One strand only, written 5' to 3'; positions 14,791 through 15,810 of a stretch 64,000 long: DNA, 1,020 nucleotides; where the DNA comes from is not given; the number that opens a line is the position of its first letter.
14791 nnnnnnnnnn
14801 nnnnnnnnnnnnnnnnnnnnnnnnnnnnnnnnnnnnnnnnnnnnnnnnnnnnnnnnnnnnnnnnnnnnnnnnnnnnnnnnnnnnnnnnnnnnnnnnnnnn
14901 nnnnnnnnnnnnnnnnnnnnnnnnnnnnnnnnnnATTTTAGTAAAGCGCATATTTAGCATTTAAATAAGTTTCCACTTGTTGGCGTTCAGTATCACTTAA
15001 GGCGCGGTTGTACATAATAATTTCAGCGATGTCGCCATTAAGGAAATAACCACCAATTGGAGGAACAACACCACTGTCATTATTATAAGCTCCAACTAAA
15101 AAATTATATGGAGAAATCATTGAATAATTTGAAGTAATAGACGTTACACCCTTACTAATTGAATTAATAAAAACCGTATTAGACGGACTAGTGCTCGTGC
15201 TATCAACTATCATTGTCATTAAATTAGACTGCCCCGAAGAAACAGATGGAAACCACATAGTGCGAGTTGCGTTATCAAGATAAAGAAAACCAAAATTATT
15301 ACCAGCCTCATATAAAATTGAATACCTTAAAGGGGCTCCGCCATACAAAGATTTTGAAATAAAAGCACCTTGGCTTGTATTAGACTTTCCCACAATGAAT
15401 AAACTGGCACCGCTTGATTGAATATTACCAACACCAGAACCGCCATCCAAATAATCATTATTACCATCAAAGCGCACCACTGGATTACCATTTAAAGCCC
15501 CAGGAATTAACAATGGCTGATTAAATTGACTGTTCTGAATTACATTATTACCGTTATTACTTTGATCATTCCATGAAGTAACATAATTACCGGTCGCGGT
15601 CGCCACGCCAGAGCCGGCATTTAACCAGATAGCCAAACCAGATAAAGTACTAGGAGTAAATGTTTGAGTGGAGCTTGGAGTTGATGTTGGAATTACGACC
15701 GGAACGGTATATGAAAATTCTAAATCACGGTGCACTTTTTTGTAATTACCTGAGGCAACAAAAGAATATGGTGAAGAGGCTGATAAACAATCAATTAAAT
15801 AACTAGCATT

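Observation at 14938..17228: Tandem LamG-pilin paralogs with a sharply bounded 488-bp identical block next to diverged receptor-side sequence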

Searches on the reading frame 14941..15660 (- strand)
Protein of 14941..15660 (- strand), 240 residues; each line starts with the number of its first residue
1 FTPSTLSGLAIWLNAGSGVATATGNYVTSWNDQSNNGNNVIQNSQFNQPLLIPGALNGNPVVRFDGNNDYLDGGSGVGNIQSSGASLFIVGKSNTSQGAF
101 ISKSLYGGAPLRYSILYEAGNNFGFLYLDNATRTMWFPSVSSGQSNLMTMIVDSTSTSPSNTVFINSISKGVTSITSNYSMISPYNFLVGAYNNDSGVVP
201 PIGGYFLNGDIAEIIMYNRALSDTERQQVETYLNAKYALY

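Call 31: find_related_loci(query=A2, collection=genome_contigs, flank=6000)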
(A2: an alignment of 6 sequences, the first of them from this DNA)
Query A2 (240 aa) in genome_contigs; peptide patterns used: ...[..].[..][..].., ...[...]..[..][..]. (x = any residue, [..] = any of these).
45 stretches matched a pattern; 18 encode a relative of the query (tblastn E <= 1e-3); 18 distinct loci.
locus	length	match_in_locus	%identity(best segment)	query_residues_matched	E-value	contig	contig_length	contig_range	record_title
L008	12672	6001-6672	33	8-237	2e-24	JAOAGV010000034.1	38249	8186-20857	MAG: Candidatus Sumerlaeia bacterium isolate SKW40 NODE_34_length_38249_cov_3.403018, whole genome shotgun sequence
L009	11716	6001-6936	30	3-240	1e-22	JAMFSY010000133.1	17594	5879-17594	MAG: Candidatus Methylacidiphilales bacterium isolate NGEE_A_bin15 k127_987638, whole genome shotgun sequence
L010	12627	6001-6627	33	11-240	1e-21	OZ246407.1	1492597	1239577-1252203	MAG: uncultured Candidatus Peribacteria bacterium isolate ERP124720_co1_61 genome assembly, chromosome: 1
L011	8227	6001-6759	31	1-239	4e-21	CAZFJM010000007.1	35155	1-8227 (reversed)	MAG TPA_asm: Candidatus Woesearchaeota archaeon isolate SRP272421_co1_46 genome assembly, contig: NODE_2481_length_35155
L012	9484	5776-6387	30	10-240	5e-20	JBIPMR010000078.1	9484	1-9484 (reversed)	MAG: Luteolibacter sp. isolate ME2017-04-21_3300034107_group7_bin30 Rohwer_bin2736_scaffold_2706_c1, whole genome shotgu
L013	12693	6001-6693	31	8-240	8e-20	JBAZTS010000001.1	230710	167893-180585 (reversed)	MAG: Candidatus Paceibacterota bacterium isolate SO_2017_GW1_209 NODE_420_length_230710_cov_6.382726_OW334_2017, whole g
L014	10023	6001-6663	32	9-240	1e-19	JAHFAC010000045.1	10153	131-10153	MAG: Bacteriovoracaceae bacterium isolate nzgw166 NODE_10612_length_10154_cov_2.454101, whole genome shotgun sequence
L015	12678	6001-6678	31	3-237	1e-18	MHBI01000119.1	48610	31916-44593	MAG: Lentisphaerae bacterium GWF2_50_93 gwf2_scaffold_982, whole genome shotgun sequence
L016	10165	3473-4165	31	7-240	1e-17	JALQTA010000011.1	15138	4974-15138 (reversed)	MAG: Candidatus Paceibacterota bacterium isolate BSH.5 NODE_11_length_15138_cov_5.686541, whole genome shotgun sequence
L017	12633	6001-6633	27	1-240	9e-16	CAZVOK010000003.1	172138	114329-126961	MAG TPA_asm: uncultured Candidatus Peribacteria bacterium isolate binchicken_co105_403 genome assembly, contig: NODE_85_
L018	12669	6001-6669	26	8-237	4e-14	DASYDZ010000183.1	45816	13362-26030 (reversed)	MAG TPA_asm: Candidatus Didemnitutus sp. isolate SMAG_U4972 k141_390790, whole genome shotgun sequence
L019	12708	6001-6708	27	3-240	3e-14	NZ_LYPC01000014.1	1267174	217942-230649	Paenibacillus pectinilyticus strain KCTC13222 scaffold15, whole genome shotgun sequence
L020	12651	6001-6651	29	2-239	3e-12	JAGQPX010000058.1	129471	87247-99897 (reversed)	MAG: Planctomycetaceae bacterium isolate HKST-UBA51 2008_27718, whole genome shotgun sequence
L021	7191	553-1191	26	1-239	5e-12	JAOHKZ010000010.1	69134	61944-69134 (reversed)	Opitutales bacterium isolate AM-382-K23 AM-382-K23_NODE_10, whole genome shotgun sequence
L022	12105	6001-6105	66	203-237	6e-11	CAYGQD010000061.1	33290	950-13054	MAG TPA_asm: uncultured Verrucomicrobiales bacterium isolate ERP117304_co3_220 genome assembly, contig: NODE_1944_length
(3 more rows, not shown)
